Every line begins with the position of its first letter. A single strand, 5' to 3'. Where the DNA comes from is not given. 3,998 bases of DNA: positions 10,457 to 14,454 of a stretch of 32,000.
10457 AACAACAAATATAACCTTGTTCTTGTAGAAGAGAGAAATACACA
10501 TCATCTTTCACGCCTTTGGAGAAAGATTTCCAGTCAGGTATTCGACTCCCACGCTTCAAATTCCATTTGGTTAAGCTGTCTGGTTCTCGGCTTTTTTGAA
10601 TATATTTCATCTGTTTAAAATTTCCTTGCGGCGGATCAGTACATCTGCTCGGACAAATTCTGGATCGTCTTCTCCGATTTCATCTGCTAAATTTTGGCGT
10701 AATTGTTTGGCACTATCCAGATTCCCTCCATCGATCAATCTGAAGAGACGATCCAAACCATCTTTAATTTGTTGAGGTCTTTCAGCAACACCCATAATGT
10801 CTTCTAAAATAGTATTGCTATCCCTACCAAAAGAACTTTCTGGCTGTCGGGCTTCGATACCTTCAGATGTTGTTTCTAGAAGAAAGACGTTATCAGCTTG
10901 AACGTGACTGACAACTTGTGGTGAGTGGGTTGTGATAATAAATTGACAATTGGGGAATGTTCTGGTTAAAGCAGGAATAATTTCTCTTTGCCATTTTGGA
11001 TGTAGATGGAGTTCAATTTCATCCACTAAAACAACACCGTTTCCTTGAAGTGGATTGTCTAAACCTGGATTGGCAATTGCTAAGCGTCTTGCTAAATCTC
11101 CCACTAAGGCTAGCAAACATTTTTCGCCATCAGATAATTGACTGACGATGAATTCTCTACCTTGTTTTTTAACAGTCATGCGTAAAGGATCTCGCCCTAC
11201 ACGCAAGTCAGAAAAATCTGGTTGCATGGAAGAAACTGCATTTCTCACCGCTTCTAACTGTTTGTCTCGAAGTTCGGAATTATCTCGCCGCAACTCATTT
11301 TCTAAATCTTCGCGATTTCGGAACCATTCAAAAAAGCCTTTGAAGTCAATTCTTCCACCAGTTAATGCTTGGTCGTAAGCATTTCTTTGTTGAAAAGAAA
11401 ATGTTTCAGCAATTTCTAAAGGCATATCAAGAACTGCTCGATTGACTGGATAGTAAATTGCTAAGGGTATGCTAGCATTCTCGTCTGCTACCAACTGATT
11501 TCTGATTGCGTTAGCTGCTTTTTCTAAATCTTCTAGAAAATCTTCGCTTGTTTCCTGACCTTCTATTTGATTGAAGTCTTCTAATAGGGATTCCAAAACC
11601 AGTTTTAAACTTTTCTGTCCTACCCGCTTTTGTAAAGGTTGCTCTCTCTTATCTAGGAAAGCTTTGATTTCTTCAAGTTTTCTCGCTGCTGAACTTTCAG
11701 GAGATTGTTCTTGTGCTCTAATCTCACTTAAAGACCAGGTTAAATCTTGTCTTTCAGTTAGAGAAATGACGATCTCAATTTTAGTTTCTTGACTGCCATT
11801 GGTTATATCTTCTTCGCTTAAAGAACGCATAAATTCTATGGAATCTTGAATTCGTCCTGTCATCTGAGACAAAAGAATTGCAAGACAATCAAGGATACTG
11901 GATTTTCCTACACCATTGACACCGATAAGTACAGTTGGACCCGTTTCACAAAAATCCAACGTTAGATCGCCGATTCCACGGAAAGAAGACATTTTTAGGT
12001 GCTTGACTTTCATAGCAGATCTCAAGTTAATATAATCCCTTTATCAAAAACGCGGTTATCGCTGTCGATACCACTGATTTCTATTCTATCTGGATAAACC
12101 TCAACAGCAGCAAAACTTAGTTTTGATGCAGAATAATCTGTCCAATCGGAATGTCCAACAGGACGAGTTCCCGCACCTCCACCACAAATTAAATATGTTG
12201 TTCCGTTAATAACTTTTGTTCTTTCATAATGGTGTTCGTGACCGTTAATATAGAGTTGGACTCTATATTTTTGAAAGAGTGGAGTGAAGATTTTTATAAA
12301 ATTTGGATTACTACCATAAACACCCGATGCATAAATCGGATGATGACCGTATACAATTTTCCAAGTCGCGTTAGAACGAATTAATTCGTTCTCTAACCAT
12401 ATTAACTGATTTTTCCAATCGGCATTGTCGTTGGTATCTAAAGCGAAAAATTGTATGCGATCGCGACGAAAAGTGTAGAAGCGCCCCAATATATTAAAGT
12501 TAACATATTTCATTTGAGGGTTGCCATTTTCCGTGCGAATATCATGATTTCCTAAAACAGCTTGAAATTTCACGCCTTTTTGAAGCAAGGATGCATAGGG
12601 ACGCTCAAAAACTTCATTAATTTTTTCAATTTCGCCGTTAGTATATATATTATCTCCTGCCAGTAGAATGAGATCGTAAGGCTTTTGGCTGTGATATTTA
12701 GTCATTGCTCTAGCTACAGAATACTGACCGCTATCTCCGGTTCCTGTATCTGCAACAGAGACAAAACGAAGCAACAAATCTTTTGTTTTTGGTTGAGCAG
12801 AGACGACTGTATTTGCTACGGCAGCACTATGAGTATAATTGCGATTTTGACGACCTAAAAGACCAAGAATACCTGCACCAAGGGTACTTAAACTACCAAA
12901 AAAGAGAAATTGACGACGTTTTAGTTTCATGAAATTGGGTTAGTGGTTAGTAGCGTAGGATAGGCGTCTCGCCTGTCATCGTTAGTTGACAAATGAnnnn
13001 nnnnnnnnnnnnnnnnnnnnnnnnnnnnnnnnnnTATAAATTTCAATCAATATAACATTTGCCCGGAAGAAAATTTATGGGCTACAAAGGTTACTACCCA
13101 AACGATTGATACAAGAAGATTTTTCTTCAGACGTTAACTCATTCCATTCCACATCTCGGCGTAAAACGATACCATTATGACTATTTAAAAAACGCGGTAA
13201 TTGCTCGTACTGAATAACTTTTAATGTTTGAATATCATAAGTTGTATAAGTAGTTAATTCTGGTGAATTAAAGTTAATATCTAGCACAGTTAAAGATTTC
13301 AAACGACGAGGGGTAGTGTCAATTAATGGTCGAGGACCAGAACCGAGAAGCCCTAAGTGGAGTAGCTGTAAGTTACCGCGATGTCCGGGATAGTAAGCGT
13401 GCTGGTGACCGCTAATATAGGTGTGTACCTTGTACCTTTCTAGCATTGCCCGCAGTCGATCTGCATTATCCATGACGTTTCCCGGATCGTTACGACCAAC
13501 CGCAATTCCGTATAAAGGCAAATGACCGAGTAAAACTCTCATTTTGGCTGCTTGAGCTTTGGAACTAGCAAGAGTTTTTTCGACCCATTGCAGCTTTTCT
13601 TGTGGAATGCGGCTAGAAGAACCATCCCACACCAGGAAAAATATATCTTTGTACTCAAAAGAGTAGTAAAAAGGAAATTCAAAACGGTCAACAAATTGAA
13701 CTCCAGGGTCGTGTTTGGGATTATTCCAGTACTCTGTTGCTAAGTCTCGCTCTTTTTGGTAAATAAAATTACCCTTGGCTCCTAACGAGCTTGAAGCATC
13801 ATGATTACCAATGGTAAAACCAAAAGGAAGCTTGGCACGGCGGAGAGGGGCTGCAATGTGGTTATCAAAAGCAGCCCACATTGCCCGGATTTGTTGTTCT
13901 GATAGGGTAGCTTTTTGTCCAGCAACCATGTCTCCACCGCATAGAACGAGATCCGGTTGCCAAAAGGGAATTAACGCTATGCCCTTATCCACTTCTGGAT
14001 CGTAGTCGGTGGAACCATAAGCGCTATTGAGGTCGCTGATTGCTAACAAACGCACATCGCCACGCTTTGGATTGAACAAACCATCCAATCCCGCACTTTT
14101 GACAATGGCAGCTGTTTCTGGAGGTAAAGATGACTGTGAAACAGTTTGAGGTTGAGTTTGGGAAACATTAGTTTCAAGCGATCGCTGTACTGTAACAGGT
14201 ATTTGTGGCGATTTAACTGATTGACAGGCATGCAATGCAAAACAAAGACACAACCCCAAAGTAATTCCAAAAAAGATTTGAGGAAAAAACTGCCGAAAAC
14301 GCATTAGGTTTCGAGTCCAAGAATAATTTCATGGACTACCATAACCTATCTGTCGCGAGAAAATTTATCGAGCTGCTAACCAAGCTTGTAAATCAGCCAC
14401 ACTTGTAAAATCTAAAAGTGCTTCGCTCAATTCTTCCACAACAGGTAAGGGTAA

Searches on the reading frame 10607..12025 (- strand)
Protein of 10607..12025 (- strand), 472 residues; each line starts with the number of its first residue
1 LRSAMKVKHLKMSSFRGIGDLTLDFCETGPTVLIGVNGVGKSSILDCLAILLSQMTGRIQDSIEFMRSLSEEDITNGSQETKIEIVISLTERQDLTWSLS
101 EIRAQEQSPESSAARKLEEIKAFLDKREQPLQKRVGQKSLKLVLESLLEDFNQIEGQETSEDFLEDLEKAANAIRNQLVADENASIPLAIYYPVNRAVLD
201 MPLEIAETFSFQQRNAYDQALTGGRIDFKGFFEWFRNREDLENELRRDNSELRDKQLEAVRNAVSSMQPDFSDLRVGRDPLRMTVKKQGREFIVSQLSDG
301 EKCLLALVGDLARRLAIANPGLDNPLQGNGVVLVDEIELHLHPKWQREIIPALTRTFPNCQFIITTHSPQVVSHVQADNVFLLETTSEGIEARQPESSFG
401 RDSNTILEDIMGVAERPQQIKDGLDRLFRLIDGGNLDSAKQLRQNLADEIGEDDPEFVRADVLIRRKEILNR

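Call 93: search_protein_families(library=pfam, proteins=[window:10607-12025:-], max_evalue=0.00001)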
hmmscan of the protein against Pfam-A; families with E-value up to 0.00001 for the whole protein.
window:10607-12025:- (472 aa): 6 families
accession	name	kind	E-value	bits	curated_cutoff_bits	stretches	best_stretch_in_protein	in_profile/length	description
PF13304.12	AAA_21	-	2.8e-29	103.6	27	1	31-373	2-304/304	AAA domain, putative AbiEii toxin, Type IV TA system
PF13175.12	AAA_15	-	2.4e-22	80.5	32.1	1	5-372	1-374/374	AAA ATPase domain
PF13476.12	AAA_23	-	2.2e-14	55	27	1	10-174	2-166/201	AAA domain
PF02463.25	SMC_N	-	1.5e-13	51.2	40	1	7-378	2-206/220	RecF/RecN/SMC N terminal domain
PF11398.14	DUF2813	-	2.3e-10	40.8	21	1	5-93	1-84/372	Protein of unknown function (DUF2813)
PF00005.33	ABC_tran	-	1.5e-06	29.3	25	0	20-119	3-91/137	ABC transporter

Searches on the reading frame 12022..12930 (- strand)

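Call 93: search_protein_families(library=pfam, proteins=[window:12022-12930:-], max_evalue=0.00001)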
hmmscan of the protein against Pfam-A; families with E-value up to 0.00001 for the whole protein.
window:12022-12930:- (302 aa): 1 family
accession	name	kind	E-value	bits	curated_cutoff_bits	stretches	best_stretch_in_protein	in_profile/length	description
PF00149.33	Metallophos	-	2.4e-19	71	21.5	1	55-235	2-191/191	Calcineurin-like phosphoesterase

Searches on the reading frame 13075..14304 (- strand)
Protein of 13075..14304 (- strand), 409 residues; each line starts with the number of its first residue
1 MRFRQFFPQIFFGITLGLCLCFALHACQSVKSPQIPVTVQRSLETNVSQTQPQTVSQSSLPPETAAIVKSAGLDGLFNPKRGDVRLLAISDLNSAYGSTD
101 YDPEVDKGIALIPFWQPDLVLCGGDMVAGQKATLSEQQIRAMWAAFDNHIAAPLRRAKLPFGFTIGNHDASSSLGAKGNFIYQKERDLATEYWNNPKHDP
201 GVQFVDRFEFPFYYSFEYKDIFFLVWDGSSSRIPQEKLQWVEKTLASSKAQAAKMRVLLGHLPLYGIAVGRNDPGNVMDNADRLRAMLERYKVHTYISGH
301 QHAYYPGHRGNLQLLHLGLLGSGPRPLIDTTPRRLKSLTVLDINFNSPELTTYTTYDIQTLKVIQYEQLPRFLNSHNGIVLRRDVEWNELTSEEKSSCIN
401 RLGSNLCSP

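Call 93: search_protein_families(library=pfam, proteins=[window:13075-14304:-], max_evalue=0.00001)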
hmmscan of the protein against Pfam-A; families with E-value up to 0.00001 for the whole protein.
window:13075-14304:- (409 aa): 1 family
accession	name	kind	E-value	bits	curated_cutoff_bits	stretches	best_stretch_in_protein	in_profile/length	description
PF00149.33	Metallophos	-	3.5e-15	57.4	21.5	1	85-304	2-191/191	Calcineurin-like phosphoesterase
